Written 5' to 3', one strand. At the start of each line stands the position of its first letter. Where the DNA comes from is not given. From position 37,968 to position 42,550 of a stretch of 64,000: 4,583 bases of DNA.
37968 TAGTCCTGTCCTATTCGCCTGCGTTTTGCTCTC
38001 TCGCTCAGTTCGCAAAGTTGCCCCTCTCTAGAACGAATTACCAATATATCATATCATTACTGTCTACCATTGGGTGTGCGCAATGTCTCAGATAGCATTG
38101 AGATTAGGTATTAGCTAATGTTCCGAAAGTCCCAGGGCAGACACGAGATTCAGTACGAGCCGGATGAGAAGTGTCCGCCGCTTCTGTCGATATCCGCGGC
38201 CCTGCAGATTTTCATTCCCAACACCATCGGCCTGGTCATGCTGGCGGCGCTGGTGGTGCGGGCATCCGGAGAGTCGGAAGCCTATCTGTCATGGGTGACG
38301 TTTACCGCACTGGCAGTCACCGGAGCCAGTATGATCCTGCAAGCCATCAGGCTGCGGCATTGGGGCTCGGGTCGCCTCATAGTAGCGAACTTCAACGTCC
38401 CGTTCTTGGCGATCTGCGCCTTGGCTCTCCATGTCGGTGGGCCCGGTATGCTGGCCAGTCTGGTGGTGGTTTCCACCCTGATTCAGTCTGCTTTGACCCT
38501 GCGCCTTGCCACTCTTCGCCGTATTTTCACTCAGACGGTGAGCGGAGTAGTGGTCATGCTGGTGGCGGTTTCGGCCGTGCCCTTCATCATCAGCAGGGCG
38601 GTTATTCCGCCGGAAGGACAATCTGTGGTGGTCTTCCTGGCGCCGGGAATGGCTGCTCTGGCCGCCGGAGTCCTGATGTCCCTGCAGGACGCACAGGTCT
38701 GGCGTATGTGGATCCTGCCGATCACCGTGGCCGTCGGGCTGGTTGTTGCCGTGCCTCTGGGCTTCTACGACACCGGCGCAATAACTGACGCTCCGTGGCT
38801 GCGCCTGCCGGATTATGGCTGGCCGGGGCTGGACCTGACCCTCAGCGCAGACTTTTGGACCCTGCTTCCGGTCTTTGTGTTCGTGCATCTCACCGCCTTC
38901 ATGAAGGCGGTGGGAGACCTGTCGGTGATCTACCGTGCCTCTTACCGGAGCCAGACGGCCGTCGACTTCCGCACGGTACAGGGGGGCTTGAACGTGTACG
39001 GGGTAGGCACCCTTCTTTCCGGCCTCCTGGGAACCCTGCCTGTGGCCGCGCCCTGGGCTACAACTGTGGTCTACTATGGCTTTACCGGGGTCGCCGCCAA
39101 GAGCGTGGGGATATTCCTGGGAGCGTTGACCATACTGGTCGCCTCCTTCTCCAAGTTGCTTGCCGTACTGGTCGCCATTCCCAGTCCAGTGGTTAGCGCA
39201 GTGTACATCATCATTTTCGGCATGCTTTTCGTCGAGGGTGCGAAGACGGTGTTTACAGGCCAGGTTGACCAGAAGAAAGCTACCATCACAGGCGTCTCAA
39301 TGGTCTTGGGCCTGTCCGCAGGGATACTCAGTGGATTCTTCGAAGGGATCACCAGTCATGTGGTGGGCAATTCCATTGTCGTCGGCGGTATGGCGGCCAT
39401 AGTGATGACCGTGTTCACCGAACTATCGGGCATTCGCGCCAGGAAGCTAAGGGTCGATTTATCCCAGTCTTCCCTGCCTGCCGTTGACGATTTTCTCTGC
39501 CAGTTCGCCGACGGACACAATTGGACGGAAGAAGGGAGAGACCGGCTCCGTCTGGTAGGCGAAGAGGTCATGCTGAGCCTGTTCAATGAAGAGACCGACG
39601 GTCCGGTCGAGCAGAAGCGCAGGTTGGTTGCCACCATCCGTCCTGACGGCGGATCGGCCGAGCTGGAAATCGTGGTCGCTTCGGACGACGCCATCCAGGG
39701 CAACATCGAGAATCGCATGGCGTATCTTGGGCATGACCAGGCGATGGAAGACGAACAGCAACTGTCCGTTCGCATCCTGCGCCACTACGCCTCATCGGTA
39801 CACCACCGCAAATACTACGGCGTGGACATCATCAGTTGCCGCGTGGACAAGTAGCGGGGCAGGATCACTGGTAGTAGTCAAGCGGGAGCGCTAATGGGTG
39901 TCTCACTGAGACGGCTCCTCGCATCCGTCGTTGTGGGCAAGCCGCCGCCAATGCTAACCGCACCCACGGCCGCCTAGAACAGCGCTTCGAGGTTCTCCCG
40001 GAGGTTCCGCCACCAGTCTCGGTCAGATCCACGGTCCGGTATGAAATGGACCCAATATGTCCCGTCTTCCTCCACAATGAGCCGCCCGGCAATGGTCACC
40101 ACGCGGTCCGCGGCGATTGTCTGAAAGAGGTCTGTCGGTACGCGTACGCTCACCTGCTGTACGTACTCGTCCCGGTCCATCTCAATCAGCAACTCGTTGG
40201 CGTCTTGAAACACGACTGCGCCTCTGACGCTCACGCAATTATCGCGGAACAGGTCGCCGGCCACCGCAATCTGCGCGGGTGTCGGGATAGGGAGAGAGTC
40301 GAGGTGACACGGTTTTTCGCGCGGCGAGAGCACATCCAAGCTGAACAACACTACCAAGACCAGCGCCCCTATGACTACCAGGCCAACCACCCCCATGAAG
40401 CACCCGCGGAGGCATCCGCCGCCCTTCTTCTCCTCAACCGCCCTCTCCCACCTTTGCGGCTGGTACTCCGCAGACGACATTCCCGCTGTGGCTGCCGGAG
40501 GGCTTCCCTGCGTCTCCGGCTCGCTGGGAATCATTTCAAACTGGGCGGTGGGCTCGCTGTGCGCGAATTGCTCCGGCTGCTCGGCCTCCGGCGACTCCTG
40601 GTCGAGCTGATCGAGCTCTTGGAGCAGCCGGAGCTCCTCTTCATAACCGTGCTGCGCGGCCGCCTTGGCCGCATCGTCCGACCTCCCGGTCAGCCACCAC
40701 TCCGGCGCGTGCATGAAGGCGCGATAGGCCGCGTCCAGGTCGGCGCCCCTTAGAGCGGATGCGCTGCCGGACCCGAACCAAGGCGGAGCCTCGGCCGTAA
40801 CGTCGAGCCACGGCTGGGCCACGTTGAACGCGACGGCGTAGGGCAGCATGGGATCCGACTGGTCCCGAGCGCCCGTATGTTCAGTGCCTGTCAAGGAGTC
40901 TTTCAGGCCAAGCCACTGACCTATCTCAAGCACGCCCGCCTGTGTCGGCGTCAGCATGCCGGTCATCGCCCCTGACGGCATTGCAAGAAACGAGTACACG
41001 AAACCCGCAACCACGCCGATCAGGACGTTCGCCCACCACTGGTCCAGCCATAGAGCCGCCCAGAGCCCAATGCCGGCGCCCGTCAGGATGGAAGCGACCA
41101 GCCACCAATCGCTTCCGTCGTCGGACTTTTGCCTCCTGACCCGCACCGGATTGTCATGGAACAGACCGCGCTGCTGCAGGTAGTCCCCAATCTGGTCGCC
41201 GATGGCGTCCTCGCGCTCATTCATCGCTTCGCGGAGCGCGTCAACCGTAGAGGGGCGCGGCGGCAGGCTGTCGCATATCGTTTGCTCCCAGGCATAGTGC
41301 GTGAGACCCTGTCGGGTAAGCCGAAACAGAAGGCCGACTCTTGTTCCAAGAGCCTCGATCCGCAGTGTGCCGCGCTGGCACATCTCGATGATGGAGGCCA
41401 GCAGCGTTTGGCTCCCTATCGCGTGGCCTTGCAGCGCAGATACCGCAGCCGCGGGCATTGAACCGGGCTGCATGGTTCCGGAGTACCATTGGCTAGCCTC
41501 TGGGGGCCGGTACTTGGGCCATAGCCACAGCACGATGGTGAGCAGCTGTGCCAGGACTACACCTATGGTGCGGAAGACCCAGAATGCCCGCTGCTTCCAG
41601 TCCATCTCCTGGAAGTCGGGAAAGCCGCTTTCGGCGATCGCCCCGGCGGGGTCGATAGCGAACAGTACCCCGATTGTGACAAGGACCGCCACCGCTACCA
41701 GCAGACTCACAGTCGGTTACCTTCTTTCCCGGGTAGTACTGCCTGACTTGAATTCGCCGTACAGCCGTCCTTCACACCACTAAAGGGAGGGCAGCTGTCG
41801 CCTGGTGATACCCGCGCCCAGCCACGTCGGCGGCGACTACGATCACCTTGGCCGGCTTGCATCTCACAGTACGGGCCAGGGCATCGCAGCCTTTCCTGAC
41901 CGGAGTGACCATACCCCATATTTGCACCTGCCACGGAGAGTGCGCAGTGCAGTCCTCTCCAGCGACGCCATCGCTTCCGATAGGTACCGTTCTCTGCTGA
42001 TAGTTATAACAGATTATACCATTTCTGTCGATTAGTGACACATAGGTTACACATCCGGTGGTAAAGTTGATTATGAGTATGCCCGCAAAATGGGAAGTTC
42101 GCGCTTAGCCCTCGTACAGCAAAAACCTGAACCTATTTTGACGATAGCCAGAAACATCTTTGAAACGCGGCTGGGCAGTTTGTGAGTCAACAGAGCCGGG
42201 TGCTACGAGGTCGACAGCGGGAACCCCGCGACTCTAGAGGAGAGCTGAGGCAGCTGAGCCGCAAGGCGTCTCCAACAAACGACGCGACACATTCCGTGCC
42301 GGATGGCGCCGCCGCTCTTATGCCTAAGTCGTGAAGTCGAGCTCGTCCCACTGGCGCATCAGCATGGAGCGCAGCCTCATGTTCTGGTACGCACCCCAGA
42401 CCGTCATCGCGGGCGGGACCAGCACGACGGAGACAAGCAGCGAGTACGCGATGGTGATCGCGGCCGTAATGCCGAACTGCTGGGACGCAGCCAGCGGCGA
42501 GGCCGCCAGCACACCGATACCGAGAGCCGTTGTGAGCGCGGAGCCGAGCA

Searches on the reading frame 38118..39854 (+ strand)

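Call 11: search_protein_families(library=pfam, proteins=[window:38118-39854:+])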
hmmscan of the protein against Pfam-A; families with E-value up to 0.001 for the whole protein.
window:38118-39854:+ (578 aa): 1 family
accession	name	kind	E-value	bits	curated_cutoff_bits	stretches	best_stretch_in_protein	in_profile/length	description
PF00860.26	Xan_ur_permease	-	6.5e-27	94.7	27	1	25-400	4-382/389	Permease family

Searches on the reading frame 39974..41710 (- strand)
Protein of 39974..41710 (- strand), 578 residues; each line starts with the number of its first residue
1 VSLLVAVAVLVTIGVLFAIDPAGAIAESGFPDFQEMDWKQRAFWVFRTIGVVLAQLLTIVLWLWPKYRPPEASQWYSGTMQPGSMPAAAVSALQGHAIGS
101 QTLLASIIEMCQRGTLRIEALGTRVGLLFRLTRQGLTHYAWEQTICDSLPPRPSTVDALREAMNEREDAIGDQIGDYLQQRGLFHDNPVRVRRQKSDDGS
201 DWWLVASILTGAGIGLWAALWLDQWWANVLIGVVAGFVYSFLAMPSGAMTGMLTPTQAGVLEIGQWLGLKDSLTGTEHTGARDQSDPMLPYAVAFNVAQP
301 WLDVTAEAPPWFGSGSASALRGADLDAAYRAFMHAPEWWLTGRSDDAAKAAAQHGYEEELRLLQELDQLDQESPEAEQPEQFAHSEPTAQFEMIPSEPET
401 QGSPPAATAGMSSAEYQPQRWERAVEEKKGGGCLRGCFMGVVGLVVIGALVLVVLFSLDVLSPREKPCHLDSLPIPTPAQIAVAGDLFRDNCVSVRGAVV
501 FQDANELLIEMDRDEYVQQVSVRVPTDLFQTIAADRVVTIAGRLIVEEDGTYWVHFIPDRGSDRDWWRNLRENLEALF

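Call 12: search_protein_families(library=pfam, proteins=[window:39974-41710:-])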
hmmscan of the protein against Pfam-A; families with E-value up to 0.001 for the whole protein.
window:39974-41710:- (578 aa): 1 family
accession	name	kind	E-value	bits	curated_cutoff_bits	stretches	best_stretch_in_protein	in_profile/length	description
PF20990.2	DUF2207_C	-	3.6e-14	53.5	33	1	82-302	9-244/247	Predicted membrane protein (DUF2207) C-terminal domain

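Call 74: search_protein_families(library=ncbifam, proteins=[window:39974-41710:-], max_evalue=0.00001)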
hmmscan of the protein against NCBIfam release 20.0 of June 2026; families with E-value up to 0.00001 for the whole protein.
window:39974-41710:- (578 aa): 0 families

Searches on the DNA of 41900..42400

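Call 49: search_rna_families(source=window, start=41900, end=42400, threshold=evalue, max_evalue=1)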
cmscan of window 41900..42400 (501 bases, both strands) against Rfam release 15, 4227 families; matches with E-value up to 1: 0.
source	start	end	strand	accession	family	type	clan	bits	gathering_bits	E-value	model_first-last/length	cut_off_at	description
